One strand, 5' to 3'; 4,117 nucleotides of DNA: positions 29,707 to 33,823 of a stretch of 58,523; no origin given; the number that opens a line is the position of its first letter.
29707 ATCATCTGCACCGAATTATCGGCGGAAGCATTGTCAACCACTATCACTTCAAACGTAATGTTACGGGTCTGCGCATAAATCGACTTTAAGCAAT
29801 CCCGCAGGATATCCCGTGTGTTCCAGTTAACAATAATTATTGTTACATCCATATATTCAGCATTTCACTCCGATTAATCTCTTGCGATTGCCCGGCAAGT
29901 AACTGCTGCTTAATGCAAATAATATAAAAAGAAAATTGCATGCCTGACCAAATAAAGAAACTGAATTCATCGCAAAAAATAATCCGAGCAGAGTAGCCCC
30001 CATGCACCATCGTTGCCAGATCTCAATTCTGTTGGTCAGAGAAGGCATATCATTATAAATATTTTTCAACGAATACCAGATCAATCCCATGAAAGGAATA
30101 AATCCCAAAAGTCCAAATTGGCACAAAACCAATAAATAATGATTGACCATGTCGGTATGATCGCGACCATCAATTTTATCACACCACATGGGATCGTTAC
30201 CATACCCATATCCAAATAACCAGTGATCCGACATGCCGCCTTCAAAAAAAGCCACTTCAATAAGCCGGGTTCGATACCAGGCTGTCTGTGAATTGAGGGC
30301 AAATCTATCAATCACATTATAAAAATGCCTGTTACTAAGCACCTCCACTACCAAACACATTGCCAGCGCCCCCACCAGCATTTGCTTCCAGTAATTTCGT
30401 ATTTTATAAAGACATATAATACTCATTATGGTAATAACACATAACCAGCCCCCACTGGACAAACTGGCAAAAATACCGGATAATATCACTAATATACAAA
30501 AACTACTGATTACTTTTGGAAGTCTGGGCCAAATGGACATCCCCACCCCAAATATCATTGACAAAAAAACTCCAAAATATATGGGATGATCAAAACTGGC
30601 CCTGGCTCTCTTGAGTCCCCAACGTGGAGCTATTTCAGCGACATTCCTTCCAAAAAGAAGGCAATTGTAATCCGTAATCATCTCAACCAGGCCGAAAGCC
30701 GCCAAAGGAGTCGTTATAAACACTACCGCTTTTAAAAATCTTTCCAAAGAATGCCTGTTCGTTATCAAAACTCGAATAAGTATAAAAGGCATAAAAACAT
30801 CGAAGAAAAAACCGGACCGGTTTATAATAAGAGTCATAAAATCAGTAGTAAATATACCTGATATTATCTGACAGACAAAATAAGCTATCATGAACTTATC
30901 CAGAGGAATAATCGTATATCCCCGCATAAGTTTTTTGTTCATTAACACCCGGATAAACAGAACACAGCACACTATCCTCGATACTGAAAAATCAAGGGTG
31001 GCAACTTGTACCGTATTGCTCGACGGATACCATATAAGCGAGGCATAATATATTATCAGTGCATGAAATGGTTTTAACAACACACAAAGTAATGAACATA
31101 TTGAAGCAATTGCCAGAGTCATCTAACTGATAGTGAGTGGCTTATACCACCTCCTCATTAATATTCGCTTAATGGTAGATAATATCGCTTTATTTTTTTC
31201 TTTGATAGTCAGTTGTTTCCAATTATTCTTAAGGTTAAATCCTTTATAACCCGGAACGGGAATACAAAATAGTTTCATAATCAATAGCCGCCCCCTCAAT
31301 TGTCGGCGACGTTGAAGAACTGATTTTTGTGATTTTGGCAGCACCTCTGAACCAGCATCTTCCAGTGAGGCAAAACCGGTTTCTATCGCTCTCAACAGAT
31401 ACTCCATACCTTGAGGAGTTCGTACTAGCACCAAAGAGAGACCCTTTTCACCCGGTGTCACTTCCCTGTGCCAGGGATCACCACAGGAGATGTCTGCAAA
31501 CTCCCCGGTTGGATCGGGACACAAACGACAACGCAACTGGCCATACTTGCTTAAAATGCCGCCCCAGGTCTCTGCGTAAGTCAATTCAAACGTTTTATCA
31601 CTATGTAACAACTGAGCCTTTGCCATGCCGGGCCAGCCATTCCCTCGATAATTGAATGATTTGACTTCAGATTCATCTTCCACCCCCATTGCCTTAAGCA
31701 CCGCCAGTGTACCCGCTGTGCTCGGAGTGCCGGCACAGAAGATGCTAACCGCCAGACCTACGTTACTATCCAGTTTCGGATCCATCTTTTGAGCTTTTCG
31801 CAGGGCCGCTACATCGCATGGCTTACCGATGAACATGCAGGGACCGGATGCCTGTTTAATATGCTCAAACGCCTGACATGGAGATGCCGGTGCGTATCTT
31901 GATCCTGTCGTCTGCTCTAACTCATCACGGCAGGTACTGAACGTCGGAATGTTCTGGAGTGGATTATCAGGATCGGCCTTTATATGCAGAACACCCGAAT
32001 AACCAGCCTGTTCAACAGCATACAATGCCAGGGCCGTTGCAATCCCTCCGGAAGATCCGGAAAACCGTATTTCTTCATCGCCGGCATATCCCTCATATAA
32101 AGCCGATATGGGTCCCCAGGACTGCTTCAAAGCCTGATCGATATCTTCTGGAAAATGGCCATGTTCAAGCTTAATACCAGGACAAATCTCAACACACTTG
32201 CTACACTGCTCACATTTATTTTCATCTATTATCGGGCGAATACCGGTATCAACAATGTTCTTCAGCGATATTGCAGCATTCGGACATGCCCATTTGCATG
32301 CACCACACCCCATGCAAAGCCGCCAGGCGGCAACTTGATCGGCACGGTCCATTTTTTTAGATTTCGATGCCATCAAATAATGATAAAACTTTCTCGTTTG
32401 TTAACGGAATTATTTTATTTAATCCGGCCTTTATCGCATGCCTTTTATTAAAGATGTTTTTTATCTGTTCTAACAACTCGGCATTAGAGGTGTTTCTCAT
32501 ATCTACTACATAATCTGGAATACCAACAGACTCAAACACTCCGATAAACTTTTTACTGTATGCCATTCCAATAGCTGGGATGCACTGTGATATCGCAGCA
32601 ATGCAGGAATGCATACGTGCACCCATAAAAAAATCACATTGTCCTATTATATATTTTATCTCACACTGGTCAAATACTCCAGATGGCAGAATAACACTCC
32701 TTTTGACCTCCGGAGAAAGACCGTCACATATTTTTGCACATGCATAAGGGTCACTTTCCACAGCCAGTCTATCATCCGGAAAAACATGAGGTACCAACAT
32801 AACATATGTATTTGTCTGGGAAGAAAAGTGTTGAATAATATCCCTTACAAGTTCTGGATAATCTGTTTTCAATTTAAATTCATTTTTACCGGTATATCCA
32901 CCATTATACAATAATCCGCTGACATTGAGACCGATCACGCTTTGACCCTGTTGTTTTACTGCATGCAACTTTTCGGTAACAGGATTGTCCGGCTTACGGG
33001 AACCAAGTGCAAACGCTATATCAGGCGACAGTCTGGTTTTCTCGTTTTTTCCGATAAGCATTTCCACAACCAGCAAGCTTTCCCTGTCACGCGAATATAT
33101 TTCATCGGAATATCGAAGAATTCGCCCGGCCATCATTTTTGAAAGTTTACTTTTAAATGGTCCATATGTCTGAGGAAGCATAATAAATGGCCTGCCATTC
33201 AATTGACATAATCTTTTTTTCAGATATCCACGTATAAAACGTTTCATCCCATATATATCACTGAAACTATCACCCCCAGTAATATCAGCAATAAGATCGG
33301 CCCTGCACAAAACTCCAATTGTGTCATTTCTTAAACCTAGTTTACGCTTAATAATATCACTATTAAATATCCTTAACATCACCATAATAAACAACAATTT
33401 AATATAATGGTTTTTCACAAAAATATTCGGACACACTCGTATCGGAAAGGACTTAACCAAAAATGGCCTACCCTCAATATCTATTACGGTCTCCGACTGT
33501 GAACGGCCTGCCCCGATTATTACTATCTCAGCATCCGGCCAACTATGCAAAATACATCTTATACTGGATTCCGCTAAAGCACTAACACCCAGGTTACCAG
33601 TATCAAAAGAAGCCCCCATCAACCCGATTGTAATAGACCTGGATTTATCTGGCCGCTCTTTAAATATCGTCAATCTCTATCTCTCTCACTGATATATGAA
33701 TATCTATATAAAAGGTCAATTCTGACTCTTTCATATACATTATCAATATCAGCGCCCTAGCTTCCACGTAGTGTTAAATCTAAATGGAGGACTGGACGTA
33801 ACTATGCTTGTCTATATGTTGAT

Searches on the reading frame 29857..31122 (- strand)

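Call 20: search_protein_families(library=pfam, proteins=[window:29857-31122:-], max_evalue=0.001)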
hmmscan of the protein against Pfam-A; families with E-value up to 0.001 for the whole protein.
window:29857-31122:- (421 aa): 1 family
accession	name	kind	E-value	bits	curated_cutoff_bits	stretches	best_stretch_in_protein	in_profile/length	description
PF04932.20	Wzy_C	-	2.6e-08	34.2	31.7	1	209-344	2-148/149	O-Antigen ligase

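Call 70: search_protein_families(library=ncbifam, proteins=[window:29857-31122:-], max_evalue=0.00001)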
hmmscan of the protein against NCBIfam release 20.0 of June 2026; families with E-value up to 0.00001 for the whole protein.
window:29857-31122:- (421 aa): 0 families

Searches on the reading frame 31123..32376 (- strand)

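Call 20: search_protein_families(library=pfam, proteins=[window:31123-32376:-], max_evalue=0.001)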
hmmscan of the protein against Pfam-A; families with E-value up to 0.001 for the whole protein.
window:31123-32376:- (417 aa): 12 families
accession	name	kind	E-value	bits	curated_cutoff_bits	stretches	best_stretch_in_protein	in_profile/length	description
PF04432.18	FrhB_FdhB_C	-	1.6e-32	112.9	23.3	1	181-341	5-147/150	Coenzyme F420 hydrogenase/dehydrogenase, beta subunit C terminus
PF04422.18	FrhB_FdhB_N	-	2.9e-16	59.8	22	1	94-167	2-73/78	Coenzyme F420 hydrogenase/dehydrogenase, beta subunit N-term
PF00037.32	Fer4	-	1.4e-09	37.8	21.1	1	20-37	7-24/24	4Fe-4S binding domain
PF12838.12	Fer4_7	-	7.5e-08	33.2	27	1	21-66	2-49/52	4Fe-4S dicluster domain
PF13484.11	Fer4_16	-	1e-06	29.8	30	0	21-42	2-24/66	4Fe-4S double cluster binding domain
PF13187.11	Fer4_9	-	1.1e-06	29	27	1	21-66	2-48/52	4Fe-4S dicluster domain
PF12837.12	Fer4_6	-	2e-06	27.9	25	1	48-66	2-20/24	4Fe-4S binding domain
PF13534.11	Fer4_17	-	2.5e-06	28.4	22.2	0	6-33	31-58/61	4Fe-4S dicluster domain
PF13183.11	Fer4_8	-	1e-05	26.4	27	0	14-33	47-66/68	4Fe-4S dicluster domain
PF13237.11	Fer4_10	-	1e-05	25.8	25.5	1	20-66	8-53/53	4Fe-4S dicluster domain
PF14697.11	Fer4_21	-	1.4e-05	25.6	35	1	20-66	7-52/59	4Fe-4S dicluster domain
PF12797.12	Fer4_2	-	7.5e-05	22.9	24.5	0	47-66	2-21/22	4Fe-4S binding domain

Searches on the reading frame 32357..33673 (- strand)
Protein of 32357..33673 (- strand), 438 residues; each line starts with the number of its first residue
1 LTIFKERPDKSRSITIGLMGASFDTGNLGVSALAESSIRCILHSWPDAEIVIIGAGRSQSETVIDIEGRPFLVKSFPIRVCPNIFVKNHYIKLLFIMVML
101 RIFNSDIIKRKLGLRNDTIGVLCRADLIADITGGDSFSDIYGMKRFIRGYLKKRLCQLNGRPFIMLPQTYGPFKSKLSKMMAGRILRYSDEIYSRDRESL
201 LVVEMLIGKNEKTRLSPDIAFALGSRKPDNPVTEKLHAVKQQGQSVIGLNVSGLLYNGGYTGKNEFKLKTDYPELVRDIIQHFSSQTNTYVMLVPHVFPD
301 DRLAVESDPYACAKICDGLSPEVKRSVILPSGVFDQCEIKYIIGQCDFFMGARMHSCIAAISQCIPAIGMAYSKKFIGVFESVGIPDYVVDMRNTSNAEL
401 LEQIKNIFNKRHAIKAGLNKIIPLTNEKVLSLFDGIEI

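Call 20: search_protein_families(library=pfam, proteins=[window:32357-33673:-], max_evalue=0.001)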
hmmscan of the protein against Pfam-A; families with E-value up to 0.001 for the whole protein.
window:32357-33673:- (438 aa): 1 family
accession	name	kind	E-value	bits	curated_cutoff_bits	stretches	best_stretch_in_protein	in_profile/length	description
PF04230.19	PS_pyruv_trans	-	9.2e-26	91.8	25.3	1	85-373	59-279/280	Polysaccharide pyruvyl transferase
